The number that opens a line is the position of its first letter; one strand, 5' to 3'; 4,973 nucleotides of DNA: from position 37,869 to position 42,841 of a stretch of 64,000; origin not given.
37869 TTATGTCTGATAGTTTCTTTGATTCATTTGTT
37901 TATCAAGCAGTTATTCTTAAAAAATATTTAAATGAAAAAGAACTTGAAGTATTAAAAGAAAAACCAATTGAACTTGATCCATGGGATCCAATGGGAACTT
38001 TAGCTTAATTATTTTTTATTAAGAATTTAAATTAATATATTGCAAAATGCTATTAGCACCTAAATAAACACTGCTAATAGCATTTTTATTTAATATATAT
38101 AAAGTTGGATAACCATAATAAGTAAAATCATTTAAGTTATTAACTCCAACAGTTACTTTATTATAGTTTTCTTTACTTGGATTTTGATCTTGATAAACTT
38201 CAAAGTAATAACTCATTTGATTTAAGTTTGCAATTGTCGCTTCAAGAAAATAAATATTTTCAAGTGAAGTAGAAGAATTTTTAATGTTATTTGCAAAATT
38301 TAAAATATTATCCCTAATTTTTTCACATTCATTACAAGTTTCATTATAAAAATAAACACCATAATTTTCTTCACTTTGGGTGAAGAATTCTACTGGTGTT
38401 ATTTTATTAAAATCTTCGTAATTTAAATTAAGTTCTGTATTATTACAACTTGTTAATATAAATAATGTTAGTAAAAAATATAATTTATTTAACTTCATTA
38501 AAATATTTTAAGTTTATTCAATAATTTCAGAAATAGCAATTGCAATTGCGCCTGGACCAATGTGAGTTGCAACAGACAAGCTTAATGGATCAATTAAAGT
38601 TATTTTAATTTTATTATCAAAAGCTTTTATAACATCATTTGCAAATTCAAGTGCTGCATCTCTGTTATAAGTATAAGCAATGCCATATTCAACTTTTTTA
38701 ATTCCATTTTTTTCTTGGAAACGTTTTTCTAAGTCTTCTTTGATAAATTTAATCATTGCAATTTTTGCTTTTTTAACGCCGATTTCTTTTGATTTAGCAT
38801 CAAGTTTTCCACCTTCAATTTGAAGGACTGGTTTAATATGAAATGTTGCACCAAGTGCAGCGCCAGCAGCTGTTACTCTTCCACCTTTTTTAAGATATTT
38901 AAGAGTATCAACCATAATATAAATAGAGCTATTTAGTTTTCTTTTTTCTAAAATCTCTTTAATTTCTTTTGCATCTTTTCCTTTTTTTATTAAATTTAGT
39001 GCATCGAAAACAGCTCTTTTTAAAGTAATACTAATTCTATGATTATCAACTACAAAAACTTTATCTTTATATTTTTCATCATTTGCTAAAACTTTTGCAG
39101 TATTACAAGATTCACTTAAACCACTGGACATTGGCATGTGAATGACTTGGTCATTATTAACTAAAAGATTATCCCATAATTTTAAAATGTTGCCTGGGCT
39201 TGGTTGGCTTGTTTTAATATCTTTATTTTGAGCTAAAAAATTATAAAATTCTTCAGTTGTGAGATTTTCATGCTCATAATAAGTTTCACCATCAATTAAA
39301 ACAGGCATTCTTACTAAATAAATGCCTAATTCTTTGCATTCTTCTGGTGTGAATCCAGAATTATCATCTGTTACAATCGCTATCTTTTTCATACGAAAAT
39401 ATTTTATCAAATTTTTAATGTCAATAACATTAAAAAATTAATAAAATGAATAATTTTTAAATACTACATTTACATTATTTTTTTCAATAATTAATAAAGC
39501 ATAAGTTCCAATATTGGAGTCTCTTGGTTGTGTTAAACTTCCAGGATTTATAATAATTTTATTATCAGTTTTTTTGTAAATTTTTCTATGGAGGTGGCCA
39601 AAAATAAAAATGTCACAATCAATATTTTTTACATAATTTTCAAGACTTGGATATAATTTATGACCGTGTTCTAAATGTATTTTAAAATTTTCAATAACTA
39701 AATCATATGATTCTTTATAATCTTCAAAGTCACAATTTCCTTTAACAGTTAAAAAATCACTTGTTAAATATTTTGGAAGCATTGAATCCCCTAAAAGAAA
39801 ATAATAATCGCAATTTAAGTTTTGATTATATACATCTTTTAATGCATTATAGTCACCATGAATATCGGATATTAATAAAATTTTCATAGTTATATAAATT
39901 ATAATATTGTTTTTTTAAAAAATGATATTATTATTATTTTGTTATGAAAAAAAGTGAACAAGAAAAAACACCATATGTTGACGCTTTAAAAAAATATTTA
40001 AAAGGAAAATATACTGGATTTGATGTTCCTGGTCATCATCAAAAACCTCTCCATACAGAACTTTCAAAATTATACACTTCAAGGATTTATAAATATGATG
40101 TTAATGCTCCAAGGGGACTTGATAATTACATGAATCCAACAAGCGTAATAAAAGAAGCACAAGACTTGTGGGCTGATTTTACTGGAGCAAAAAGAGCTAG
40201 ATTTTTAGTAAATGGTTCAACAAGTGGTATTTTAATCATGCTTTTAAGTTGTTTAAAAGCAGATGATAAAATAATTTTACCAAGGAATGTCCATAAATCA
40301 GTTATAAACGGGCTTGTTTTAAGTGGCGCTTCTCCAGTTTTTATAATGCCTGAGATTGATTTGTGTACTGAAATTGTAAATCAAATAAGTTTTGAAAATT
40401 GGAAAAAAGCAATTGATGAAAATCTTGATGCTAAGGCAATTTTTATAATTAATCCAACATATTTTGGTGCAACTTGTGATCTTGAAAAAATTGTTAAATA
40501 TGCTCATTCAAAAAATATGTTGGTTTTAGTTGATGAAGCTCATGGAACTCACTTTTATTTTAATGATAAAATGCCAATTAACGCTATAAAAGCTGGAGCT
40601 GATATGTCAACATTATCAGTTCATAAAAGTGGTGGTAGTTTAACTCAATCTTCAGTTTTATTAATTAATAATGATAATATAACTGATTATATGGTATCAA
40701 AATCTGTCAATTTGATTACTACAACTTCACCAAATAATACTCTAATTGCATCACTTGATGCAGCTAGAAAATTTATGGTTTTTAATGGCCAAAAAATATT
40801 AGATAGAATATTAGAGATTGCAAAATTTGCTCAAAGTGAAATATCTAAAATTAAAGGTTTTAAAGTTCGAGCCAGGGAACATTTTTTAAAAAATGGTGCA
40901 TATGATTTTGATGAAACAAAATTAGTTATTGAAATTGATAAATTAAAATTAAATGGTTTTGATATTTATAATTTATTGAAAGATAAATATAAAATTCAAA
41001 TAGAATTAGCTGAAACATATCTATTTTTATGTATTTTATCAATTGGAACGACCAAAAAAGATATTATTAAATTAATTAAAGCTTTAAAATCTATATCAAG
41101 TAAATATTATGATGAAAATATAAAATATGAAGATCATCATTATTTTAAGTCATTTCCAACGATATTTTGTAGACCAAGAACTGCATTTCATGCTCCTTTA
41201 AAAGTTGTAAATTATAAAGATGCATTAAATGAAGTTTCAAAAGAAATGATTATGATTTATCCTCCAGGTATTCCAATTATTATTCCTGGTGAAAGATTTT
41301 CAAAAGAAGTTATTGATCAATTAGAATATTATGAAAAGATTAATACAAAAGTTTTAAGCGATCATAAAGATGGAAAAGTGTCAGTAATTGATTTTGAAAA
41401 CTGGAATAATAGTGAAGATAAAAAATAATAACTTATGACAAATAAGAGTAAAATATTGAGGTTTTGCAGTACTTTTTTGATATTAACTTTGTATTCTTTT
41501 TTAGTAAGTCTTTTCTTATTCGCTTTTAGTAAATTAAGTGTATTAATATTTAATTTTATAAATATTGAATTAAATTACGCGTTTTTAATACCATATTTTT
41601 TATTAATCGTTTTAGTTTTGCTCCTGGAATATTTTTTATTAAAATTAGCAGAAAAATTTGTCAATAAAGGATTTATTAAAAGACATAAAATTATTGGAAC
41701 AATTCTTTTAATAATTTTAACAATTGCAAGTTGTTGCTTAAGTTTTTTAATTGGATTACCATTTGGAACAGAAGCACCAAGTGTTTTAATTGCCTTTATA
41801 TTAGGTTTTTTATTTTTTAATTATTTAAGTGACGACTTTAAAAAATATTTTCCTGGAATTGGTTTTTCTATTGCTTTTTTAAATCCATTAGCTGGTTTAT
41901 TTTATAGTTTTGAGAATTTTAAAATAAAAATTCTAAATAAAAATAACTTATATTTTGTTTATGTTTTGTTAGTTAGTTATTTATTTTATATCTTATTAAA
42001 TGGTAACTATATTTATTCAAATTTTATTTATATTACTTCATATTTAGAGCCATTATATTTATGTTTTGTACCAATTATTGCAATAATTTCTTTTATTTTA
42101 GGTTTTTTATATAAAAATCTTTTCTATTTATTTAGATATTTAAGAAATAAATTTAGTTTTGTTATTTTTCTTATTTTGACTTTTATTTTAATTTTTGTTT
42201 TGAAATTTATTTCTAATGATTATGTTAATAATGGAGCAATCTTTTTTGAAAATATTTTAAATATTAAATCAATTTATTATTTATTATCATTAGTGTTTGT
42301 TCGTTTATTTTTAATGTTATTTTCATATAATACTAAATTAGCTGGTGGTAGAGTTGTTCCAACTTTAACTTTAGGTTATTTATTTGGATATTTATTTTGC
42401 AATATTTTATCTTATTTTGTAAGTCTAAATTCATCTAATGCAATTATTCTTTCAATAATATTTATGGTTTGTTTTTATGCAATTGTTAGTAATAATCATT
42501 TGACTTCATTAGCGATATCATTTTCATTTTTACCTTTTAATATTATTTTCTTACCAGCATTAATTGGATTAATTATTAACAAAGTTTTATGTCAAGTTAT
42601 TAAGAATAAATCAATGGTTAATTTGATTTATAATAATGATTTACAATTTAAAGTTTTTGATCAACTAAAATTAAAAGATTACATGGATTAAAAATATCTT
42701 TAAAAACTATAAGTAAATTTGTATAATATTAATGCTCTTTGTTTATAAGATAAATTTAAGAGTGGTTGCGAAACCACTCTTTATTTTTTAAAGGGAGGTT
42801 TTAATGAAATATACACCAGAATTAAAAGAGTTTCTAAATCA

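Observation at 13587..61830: Dispersed ~30-bp repeat family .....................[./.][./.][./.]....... at six loci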

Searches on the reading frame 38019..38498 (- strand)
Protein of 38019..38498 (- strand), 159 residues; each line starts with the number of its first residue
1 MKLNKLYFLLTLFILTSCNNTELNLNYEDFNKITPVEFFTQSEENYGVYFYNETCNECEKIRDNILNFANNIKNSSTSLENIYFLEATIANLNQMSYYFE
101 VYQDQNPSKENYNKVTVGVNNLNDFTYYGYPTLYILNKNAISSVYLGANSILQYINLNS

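Call 78: search_protein_families(library=pfam, proteins=[window:38019-38498:-], max_evalue=0.001)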
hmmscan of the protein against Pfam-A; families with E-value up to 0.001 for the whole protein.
window:38019-38498:- (159 aa): 2 families
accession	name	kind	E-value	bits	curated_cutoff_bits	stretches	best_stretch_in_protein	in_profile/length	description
PF00085.26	Thioredoxin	-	0.00061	20.2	23.5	0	41-94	16-63/103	Thioredoxin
PF13905.12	Thioredoxin_8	-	0.00067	20.4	27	0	46-139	4-91/94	Thioredoxin-like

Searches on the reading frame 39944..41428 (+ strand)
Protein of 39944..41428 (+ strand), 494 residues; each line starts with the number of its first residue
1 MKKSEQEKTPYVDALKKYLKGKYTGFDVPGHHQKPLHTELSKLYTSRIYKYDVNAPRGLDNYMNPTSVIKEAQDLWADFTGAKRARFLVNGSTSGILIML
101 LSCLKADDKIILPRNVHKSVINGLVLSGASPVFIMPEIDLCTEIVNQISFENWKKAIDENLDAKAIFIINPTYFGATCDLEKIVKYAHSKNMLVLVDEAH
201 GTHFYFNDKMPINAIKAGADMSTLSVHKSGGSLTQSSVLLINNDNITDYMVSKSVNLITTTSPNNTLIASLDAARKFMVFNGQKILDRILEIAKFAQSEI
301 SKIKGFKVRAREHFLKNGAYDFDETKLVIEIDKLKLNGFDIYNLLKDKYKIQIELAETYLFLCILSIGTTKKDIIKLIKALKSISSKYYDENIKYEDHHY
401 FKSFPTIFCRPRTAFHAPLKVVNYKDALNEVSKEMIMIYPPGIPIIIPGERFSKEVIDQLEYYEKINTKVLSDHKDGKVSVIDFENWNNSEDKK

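Call 8: search_protein_families(library=pfam, proteins=[window:39944-41428:+])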
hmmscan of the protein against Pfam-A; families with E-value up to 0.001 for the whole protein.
window:39944-41428:+ (494 aa): 6 families
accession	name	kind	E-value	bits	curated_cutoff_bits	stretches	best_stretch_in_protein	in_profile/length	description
PF01276.26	OKR_DC_1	-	2e-60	205.2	27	1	9-327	1-363/417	Orn/Lys/Arg decarboxylase, major domain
PF03711.20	OKR_DC_1_C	-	3.3e-11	44.1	24.2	1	383-468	23-115/132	Orn/Lys/Arg decarboxylase, C-terminal domain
PF00155.27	Aminotran_1_2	-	4.9e-11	42.8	19.7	1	64-309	39-298/361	Aminotransferase class I and II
PF01041.23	DegT_DnrJ_EryC1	-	6.7e-11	42.4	19.8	1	77-210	34-158/360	DegT/DnrJ/EryC1/StrS aminotransferase family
PF00266.25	Aminotran_5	-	4.8e-09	36.1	21.5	1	50-231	25-204/371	Aminotransferase class-V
PF01053.26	Cys_Met_Meta_PP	-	8.8e-09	34.8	27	1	62-228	49-198/381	Cys/Met metabolism PLP-dependent enzyme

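Call 20: find_encoding_contigs(protein=window:39944-41428:+, flank=10000, max_places=10)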
Protein window:39944-41428:+ (494 aa): 6 contigs read that carry it; 2 places shown.
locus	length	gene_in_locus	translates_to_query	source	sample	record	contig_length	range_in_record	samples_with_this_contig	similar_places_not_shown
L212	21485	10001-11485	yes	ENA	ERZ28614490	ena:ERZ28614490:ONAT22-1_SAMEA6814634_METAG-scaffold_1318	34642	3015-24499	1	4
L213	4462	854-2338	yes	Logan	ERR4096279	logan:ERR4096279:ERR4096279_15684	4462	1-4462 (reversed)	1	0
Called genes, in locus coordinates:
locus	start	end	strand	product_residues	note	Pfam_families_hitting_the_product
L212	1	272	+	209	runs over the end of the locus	-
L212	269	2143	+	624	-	-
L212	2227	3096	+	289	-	PF08543:Phos_pyr_kin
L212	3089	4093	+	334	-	PF01637:ATPase_2 (weak), PF07693:KAP_NTPase (faint), PF13401:AAA_22 (faint)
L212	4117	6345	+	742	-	-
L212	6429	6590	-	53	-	PF00301:Rubredoxin, PF21349:RUBY_RBDX (faint)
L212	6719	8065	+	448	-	PF03051:Peptidase_C1_2, PF00112:Peptidase_C1 (faint)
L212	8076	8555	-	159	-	-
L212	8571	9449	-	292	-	PF02645:DegV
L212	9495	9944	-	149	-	PF00149:Metallophos (faint), PF12850:Metallophos_2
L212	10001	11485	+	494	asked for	PF01276:OKR_DC_1, PF00155:Aminotran_1_2, PF00266:Aminotran_5, PF01053:Cys_Met_Meta_PP, PF01041:DegT_DnrJ_EryC1, PF03711:OKR_DC_1_C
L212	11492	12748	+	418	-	PF00654:Voltage_CLC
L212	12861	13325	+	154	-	PF02576:RimP_N (weak)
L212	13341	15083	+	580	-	PF13184:KH_NusA_1st, PF26594:KH_NusA_2nd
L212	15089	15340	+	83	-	PF04296:YlxR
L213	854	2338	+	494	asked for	PF01276:OKR_DC_1, PF00155:Aminotran_1_2, PF00266:Aminotran_5, PF01053:Cys_Met_Meta_PP, PF01041:DegT_DnrJ_EryC1, PF03711:OKR_DC_1_C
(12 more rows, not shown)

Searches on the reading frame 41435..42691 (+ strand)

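Call 8: search_protein_families(library=pfam, proteins=[window:41435-42691:+])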
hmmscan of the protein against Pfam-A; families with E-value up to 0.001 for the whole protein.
window:41435-42691:+ (418 aa): 1 family
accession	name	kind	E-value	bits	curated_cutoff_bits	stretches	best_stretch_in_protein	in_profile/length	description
PF00654.25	Voltage_CLC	-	1.4e-21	77.5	24.8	1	143-384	98-343/346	Voltage gated chloride channel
